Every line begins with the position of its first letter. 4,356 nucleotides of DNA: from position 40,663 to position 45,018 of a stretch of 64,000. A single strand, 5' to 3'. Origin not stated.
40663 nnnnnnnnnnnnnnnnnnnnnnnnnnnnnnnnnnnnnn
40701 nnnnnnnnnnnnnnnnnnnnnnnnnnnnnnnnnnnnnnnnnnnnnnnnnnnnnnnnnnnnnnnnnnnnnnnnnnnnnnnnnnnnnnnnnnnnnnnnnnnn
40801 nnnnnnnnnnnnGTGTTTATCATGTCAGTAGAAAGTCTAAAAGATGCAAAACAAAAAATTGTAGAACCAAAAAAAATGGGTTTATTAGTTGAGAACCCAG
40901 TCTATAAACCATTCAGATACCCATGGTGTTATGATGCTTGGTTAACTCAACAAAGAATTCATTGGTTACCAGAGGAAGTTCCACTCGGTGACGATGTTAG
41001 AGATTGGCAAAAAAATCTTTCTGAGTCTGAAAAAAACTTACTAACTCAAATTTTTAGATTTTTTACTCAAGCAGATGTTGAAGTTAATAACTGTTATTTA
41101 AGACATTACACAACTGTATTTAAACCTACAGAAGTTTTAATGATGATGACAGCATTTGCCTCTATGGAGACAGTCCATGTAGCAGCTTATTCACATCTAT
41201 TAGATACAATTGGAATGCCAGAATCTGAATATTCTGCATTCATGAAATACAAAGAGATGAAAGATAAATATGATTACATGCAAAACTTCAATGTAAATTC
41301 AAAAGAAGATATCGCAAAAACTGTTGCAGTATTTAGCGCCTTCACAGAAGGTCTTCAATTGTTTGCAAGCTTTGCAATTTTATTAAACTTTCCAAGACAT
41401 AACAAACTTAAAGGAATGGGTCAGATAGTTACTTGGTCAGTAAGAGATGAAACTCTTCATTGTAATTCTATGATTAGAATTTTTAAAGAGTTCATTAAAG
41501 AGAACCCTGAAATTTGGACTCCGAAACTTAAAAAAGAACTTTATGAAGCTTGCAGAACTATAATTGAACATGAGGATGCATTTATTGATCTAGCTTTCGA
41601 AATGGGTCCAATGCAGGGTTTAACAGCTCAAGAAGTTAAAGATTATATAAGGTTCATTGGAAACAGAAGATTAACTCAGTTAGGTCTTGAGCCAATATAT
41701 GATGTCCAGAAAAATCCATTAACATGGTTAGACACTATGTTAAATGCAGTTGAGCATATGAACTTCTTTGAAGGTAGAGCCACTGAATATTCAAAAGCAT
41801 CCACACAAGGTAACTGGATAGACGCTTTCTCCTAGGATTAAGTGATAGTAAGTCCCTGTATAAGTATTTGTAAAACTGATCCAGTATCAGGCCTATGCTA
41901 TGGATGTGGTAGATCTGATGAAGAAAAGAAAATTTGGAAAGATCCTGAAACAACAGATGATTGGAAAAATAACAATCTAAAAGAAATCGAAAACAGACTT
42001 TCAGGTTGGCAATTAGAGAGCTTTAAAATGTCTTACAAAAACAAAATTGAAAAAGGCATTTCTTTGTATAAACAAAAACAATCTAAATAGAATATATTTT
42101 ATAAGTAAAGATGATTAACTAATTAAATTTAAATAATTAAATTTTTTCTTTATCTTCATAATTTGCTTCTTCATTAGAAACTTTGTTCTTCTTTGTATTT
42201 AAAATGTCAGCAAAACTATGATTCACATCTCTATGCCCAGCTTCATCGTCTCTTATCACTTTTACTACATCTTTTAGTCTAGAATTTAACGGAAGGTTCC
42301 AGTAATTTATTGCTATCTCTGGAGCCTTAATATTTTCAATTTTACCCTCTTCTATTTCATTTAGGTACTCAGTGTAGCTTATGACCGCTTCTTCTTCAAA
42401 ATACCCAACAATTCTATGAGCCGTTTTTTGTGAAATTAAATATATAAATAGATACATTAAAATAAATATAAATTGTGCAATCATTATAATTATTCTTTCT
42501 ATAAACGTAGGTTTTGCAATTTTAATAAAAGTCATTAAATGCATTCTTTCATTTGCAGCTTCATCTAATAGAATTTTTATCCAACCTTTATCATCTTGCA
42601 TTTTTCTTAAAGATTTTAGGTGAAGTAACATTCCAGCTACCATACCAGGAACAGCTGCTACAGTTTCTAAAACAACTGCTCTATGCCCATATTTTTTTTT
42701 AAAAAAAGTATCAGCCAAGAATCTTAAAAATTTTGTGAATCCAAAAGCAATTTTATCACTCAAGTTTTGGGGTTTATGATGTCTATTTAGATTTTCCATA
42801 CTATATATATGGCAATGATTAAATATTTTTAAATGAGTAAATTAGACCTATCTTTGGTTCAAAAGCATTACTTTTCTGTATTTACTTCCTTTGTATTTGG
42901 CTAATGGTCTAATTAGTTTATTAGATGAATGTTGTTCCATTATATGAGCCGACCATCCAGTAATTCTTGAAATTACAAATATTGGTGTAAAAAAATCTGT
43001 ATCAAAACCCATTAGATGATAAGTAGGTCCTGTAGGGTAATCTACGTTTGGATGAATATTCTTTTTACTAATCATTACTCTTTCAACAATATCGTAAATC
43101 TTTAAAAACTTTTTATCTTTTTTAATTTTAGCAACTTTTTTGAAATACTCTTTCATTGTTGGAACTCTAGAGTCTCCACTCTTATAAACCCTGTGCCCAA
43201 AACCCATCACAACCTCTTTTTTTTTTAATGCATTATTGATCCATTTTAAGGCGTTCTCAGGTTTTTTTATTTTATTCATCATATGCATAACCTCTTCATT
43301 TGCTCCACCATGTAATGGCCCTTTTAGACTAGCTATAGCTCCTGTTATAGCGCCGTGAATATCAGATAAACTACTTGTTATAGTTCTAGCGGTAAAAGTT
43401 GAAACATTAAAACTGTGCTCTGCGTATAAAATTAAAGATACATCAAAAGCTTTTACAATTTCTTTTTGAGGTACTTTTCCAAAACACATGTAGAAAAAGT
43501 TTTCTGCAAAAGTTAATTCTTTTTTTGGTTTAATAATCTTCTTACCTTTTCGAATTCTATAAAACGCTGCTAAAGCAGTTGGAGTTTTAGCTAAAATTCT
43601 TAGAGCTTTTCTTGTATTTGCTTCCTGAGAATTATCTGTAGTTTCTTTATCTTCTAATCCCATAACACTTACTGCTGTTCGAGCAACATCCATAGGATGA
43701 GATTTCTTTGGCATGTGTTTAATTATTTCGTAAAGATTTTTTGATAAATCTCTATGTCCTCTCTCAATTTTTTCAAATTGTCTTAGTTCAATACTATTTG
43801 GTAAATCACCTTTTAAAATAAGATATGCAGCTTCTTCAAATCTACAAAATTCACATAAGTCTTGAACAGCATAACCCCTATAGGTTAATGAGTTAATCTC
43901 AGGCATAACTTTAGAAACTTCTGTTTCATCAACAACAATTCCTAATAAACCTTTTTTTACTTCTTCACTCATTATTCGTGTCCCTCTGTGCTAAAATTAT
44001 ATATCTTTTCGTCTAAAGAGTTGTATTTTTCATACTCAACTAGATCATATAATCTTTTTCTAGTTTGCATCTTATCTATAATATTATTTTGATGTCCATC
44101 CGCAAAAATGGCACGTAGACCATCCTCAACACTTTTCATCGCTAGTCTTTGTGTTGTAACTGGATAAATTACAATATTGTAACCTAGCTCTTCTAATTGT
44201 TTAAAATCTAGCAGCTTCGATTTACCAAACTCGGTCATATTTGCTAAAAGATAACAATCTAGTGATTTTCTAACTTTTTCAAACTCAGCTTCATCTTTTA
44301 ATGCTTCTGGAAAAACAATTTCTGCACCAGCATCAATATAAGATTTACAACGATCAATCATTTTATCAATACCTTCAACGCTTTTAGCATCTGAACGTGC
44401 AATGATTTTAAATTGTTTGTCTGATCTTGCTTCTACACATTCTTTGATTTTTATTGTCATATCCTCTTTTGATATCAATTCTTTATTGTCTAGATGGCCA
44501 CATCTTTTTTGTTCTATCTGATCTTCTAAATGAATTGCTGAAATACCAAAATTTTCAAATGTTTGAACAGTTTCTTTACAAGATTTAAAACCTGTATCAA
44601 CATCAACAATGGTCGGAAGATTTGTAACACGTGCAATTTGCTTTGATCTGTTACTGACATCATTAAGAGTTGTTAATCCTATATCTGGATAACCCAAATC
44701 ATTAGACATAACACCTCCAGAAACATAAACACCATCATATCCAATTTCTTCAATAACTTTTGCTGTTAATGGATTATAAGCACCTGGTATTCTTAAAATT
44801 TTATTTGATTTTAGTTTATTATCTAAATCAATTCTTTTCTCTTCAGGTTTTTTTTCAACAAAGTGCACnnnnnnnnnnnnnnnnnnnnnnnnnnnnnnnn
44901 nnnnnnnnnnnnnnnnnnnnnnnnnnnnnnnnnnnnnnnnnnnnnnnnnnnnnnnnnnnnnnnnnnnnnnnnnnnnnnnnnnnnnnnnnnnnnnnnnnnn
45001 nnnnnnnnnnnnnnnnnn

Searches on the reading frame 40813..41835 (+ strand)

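Call 92: search_protein_families(library=pfam, proteins=[window:40813-41835:+], max_evalue=0.00001)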
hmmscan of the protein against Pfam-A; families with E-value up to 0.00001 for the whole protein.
window:40813-41835:+ (340 aa): 1 family
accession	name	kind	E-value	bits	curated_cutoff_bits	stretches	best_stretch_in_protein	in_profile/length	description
PF00268.27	Ribonuc_red_sm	-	7e-77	259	33.6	1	30-302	3-281/281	Ribonucleotide reductase, small chain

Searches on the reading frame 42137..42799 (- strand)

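Call 92: search_protein_families(library=pfam, proteins=[window:42137-42799:-], max_evalue=0.00001)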
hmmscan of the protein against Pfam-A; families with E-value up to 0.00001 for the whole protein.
window:42137-42799:- (220 aa): 1 family
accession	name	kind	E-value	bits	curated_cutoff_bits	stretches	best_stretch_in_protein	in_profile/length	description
PF01786.24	AOX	-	1.5e-84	283.5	22.7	1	6-198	12-216/216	Alternative oxidase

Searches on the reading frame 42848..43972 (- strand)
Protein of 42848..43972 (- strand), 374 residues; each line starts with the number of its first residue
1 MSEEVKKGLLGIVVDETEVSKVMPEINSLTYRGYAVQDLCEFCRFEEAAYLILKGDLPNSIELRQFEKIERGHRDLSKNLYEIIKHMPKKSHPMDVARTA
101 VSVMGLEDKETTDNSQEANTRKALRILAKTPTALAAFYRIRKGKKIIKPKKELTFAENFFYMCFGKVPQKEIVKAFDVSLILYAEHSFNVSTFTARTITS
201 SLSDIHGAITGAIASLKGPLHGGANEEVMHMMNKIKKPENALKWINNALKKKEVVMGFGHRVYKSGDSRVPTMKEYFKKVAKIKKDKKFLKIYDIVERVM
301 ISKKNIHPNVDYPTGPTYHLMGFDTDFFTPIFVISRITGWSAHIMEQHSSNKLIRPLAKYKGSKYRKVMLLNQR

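Call 92: search_protein_families(library=pfam, proteins=[window:42848-43972:-], max_evalue=0.00001)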
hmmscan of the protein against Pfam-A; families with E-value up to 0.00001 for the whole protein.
window:42848-43972:- (374 aa): 1 family
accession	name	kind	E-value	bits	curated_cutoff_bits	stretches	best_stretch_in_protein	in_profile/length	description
PF00285.26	Citrate_synt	-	3.7e-130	434.5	27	1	8-356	1-356/357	Citrate synthase, C-terminal domain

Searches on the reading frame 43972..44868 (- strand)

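Call 92: search_protein_families(library=pfam, proteins=[window:43972-44868:-], max_evalue=0.00001)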
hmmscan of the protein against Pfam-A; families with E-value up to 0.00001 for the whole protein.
window:43972-44868:- (298 aa): 1 family
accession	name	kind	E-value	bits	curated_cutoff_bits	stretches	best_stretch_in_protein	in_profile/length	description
PF13714.12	PEP_mutase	-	5.7e-42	144.4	31.5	1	18-254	3-239/240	Phosphoenolpyruvate phosphomutase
